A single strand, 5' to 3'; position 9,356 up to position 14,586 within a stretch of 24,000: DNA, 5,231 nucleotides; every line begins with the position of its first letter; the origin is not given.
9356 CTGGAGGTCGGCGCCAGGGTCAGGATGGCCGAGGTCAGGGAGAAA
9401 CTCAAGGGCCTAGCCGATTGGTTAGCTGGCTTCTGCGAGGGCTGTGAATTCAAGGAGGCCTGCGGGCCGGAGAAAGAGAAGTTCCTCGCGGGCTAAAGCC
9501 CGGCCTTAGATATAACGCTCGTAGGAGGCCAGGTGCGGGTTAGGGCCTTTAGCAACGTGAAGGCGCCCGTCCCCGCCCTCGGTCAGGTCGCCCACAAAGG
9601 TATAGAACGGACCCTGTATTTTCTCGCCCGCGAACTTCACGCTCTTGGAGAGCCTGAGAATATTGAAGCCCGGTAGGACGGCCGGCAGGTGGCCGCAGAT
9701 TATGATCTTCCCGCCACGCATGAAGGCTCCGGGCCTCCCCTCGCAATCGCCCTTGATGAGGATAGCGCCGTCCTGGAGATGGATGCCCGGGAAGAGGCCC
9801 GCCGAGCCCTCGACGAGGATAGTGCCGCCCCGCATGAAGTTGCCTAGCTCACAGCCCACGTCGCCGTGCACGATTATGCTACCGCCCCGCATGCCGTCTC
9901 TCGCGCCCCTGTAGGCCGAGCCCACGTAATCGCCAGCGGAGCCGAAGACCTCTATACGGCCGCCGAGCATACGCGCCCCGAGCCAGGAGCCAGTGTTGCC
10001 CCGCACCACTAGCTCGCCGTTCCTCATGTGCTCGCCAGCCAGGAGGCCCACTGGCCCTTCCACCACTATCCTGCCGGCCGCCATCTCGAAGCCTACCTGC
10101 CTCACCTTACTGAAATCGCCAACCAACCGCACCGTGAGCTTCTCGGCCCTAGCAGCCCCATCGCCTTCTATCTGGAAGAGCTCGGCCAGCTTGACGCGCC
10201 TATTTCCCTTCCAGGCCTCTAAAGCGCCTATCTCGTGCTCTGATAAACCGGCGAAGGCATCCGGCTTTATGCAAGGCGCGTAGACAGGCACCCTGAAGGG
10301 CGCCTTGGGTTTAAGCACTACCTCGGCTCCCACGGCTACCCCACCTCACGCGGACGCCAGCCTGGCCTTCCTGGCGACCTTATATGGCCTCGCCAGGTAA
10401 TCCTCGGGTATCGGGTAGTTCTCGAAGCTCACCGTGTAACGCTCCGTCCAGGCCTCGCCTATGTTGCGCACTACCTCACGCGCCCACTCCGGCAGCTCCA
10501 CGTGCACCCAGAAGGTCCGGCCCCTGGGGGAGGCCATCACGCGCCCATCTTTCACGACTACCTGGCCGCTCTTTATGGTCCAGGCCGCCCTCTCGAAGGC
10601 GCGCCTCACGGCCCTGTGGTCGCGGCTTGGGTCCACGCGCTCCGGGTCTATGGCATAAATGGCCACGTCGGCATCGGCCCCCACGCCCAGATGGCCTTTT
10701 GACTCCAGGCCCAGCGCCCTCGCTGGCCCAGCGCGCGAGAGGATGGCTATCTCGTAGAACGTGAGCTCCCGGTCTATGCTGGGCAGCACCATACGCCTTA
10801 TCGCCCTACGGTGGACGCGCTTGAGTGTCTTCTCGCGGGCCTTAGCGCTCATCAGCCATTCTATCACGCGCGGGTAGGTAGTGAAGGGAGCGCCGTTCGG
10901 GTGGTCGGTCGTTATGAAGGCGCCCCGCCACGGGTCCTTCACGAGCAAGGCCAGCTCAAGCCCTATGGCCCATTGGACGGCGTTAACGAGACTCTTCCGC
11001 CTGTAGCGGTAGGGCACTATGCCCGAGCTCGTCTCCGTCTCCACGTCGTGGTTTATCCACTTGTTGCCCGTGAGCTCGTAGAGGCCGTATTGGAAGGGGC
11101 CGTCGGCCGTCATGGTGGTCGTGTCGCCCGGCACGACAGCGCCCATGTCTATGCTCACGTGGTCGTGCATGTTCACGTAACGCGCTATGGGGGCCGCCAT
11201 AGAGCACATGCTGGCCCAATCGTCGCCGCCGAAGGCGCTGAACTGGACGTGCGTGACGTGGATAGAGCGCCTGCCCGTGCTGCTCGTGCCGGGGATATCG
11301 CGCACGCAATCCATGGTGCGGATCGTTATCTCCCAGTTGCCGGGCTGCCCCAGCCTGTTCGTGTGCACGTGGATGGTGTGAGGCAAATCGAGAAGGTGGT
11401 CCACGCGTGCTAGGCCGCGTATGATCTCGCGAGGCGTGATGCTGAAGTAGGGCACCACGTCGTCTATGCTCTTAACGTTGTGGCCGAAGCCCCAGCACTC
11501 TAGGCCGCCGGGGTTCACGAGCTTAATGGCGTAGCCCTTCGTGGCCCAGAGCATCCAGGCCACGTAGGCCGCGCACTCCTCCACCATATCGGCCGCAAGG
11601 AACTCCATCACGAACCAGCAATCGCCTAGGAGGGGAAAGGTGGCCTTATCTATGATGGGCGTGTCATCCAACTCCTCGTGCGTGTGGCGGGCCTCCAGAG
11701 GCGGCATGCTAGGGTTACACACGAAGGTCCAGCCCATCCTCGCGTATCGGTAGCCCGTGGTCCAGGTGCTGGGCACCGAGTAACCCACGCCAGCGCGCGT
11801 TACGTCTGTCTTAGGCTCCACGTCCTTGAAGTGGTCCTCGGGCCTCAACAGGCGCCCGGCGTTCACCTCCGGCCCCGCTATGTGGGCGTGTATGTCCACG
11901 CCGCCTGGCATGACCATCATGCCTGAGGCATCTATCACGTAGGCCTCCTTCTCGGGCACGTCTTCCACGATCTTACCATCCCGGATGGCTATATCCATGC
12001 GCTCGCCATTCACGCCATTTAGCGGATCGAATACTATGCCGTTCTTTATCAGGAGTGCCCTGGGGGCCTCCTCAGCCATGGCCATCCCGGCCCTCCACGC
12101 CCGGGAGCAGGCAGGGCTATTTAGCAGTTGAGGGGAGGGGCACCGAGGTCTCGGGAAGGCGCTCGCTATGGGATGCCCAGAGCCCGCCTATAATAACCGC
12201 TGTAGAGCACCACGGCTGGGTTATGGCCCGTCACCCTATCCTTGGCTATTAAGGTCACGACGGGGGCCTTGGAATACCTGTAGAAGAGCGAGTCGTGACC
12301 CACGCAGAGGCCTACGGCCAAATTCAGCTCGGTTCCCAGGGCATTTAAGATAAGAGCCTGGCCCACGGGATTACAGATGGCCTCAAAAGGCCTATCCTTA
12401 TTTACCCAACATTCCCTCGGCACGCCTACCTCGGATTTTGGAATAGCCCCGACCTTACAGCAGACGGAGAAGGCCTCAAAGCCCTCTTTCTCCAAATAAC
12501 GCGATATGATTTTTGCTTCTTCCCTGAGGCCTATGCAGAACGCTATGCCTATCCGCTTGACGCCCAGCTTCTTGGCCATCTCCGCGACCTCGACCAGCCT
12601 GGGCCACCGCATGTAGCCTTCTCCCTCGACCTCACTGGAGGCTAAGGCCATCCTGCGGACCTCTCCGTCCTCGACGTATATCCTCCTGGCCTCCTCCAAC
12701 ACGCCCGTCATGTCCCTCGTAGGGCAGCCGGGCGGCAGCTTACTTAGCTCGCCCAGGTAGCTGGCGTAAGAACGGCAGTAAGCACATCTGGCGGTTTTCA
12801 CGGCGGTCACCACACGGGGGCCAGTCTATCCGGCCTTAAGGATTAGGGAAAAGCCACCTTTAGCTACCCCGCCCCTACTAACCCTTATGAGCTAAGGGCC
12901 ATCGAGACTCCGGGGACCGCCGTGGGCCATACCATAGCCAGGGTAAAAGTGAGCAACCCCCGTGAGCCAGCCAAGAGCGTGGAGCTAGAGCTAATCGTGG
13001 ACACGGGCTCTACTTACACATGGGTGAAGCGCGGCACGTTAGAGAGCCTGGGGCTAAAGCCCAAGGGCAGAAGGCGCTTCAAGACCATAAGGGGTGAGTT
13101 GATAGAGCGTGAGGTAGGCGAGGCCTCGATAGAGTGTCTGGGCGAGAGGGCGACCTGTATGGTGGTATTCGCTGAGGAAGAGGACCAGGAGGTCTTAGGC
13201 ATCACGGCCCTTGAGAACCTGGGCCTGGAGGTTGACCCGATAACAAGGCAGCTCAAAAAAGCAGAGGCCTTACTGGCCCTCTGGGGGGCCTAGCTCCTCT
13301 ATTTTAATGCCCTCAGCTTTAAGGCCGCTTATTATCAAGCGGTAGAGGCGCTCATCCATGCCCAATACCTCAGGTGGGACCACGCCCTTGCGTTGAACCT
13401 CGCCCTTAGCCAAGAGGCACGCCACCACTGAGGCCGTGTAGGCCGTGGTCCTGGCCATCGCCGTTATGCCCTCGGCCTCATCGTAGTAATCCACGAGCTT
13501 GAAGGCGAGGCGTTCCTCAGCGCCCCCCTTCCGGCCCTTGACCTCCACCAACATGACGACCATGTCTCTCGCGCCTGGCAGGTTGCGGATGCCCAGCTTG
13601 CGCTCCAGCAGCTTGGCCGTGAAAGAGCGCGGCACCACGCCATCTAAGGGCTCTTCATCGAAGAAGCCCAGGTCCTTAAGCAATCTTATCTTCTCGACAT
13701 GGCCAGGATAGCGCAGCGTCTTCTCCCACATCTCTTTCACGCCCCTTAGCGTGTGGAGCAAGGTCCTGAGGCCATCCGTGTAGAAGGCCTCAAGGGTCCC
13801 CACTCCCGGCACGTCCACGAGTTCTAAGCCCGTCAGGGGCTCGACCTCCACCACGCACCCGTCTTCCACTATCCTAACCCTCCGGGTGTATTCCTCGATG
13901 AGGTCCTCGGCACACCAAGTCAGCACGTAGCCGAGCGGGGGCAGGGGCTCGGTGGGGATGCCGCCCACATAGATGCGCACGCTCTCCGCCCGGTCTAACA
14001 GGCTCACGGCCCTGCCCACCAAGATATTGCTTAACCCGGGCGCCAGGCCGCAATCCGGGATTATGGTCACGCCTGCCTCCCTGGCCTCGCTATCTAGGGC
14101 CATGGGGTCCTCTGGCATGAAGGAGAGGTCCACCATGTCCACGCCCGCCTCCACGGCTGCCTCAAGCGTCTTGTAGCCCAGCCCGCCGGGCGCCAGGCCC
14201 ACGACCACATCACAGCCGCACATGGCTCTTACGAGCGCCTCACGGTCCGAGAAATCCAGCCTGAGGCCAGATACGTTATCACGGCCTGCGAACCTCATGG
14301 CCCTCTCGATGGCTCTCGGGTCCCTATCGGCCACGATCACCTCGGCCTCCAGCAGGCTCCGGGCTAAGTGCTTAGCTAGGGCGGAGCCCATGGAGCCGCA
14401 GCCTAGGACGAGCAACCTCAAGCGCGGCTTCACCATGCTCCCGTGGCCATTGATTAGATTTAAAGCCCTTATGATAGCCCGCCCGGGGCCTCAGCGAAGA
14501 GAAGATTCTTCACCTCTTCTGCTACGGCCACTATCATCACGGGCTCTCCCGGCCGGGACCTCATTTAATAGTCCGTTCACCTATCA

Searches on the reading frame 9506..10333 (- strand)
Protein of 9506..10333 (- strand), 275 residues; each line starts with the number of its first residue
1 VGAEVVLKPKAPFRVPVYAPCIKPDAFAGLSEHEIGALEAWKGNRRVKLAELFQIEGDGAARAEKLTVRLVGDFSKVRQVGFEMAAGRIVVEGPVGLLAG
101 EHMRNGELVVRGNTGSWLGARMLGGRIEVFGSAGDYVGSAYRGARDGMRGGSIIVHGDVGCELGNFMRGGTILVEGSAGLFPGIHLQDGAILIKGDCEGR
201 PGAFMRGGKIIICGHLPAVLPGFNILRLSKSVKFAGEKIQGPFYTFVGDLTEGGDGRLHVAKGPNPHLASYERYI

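Call 62: search_protein_families(library=pfam, proteins=[window:9506-10333:-], max_evalue=0.00001)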
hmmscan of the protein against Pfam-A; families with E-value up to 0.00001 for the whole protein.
window:9506-10333:- (275 aa): 1 family
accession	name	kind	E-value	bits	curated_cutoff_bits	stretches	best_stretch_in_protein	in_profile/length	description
PF01493.24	GXGXG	-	6.8e-08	32.7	32.5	0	82-140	97-154/190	GXGXG motif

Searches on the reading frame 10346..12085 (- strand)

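Call 62: search_protein_families(library=pfam, proteins=[window:10346-12085:-], max_evalue=0.00001)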
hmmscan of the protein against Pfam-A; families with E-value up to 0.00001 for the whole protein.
window:10346-12085:- (579 aa): 1 family
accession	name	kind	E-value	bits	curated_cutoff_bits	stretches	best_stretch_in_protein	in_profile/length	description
PF07969.17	Amidohydro_3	-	1e-64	220.2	29.7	1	50-511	2-472/472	Amidohydrolase family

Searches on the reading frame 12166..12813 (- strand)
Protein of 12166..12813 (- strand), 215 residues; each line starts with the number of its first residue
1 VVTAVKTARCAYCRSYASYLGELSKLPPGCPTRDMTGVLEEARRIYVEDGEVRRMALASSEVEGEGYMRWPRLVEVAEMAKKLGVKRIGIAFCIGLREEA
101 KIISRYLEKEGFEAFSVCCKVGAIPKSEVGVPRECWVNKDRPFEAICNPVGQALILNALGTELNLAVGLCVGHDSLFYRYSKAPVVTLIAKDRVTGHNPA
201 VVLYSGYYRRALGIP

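Call 62: search_protein_families(library=pfam, proteins=[window:12166-12813:-], max_evalue=0.00001)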
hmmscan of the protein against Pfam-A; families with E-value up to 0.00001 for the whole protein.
window:12166-12813:- (215 aa): 1 family
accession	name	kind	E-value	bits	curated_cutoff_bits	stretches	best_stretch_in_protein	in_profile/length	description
PF08901.16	DUF1847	-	5.6e-58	195.4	25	1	30-188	1-157/157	Protein of unknown function (DUF1847)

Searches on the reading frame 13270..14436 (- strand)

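Call 62: search_protein_families(library=pfam, proteins=[window:13270-14436:-], max_evalue=0.00001)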
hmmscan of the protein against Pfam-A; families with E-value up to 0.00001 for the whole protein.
window:13270-14436:- (388 aa): 2 families
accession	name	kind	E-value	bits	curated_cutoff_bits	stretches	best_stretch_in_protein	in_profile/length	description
PF16653.10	Sacchrp_dh_C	-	1.1e-47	163.9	31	1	130-377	1-265/265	Saccharopine dehydrogenase C-terminal domain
PF03435.24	Sacchrp_dh_NADP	-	1.4e-19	71.1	25.1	1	9-126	2-129/129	Saccharopine dehydrogenase NADP binding domain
